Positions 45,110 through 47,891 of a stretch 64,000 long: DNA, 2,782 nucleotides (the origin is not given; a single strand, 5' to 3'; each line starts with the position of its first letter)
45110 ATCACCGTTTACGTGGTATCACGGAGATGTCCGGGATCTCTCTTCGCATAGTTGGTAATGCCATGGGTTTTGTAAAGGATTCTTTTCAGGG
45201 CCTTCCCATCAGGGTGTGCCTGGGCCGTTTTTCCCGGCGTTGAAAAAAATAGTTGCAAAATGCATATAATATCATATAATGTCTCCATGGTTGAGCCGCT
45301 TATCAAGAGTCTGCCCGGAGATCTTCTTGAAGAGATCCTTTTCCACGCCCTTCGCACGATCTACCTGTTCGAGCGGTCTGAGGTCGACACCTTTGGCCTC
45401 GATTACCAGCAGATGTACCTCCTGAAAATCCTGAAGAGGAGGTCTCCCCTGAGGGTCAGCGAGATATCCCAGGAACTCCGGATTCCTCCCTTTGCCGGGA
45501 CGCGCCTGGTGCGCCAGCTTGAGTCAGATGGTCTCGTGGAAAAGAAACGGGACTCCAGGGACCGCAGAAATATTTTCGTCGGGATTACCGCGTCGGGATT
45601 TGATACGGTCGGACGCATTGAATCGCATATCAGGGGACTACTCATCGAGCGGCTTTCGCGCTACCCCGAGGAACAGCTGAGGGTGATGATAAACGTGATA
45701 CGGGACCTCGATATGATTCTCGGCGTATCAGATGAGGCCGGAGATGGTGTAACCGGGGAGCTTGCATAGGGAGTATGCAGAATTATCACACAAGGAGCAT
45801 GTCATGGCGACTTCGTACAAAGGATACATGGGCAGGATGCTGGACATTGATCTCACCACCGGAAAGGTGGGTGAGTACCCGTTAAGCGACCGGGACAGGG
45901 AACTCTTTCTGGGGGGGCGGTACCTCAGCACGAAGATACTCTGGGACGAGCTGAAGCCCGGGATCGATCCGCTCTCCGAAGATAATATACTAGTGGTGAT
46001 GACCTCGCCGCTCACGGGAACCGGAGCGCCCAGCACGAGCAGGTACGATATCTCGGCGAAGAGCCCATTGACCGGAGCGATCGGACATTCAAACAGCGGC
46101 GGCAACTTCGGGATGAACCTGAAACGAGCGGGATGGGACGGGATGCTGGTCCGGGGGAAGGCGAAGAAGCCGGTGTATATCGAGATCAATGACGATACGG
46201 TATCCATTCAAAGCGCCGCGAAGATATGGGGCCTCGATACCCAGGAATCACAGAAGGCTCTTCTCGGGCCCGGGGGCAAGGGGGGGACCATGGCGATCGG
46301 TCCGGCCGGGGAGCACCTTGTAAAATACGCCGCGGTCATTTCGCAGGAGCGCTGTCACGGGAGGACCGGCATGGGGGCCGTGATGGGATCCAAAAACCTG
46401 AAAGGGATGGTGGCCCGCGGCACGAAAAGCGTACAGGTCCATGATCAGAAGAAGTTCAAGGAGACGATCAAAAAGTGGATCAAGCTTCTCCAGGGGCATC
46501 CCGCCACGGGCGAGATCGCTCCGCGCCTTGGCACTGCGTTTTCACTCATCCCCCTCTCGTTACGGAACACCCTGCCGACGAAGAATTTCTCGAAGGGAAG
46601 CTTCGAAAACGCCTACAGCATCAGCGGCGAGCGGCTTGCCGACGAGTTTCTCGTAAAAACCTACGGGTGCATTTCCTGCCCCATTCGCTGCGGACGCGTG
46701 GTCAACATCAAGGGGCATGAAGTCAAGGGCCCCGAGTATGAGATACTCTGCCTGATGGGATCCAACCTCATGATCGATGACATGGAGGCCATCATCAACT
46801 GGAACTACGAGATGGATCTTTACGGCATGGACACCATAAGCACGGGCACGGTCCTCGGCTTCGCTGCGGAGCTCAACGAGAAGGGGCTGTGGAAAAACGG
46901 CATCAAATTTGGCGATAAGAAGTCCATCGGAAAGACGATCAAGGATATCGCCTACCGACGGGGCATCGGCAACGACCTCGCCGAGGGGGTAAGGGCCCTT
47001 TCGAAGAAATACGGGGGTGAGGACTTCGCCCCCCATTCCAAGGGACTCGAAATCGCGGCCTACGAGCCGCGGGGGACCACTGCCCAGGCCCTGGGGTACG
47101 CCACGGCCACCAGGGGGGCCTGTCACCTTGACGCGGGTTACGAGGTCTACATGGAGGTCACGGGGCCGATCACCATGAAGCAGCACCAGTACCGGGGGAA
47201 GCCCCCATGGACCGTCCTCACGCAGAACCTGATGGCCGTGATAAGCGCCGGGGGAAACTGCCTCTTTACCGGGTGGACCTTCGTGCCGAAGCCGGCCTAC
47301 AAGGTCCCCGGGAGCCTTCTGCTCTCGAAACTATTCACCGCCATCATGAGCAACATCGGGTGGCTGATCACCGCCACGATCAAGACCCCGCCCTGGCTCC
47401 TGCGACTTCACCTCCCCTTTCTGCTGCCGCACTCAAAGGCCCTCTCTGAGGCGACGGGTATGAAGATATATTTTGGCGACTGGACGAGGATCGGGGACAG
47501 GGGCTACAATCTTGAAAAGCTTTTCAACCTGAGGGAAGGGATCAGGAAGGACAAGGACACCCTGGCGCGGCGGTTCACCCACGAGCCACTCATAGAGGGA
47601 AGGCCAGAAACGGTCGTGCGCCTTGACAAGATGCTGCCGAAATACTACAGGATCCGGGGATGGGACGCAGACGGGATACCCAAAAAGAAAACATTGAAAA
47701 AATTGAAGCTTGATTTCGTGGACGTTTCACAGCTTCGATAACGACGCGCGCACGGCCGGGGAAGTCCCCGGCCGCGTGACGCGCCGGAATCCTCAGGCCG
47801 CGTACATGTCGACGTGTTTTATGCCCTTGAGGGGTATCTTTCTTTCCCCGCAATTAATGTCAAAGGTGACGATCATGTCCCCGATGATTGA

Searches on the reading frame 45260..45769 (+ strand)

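Call 69: search_protein_families(library=pfam, proteins=[window:45260-45769:+], max_evalue=0.01)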
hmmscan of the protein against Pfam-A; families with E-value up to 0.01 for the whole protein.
window:45260-45769:+ (169 aa): 7 families
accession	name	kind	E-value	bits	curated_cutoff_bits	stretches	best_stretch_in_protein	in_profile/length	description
PF01047.28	MarR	-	8.4e-10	38.8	24.6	1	49-104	3-58/59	MarR family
PF12802.13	MarR_2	-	1.6e-09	38.2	27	1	45-103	1-60/61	MarR family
PF13463.12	HTH_27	-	3.4e-08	34.1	22.2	1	48-113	2-68/68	Winged helix DNA-binding domain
PF22381.2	Staph_reg_Sar_Rot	-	3e-06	27.7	27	1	44-113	9-78/85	Transcriptional regulator SarA/Rot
PF01325.25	Fe_dep_repress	-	0.0022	18.6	26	1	54-98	10-57/60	Iron dependent repressor, N-terminal DNA binding domain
PF01978.25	TrmB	-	0.0043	17.3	25.6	1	51-99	10-58/68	Sugar-specific transcriptional regulator TrmB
PF01022.26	HTH_5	-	0.0097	16.2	22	0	53-95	6-47/47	Bacterial regulatory protein, arsR family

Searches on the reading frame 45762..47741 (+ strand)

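Call 16: search_protein_families(library=pfam, proteins=[window:45762-47741:+])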
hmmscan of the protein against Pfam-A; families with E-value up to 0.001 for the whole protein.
window:45762-47741:+ (659 aa): 2 families
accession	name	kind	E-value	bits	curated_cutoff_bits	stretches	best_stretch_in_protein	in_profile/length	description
PF01314.23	AFOR_C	-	6.8e-113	378.1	27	1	234-650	1-385/385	Aldehyde ferredoxin oxidoreductase, domains 2 & 3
PF02730.20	AFOR_N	-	6e-72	242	29.8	1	24-221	1-199/199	Aldehyde ferredoxin oxidoreductase, N-terminal domain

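Call 18: search_protein_families(library=ncbifam, proteins=[window:45762-47741:+])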
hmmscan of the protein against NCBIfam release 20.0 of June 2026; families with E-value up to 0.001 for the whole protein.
window:45762-47741:+ (659 aa): 2 families
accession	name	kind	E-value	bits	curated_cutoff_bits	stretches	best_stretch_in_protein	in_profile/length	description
NF007354.0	PRK09849.1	equivalog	2.9e-65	221.2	868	2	16-241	2-228/703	aldehyde ferredoxin oxidoreductase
NF040818.1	GAPOR_Arch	equivalog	2.2e-07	29.6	1300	1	67-150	44-126/654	glyceraldehyde-3-phosphate:ferredoxin oxidoreductase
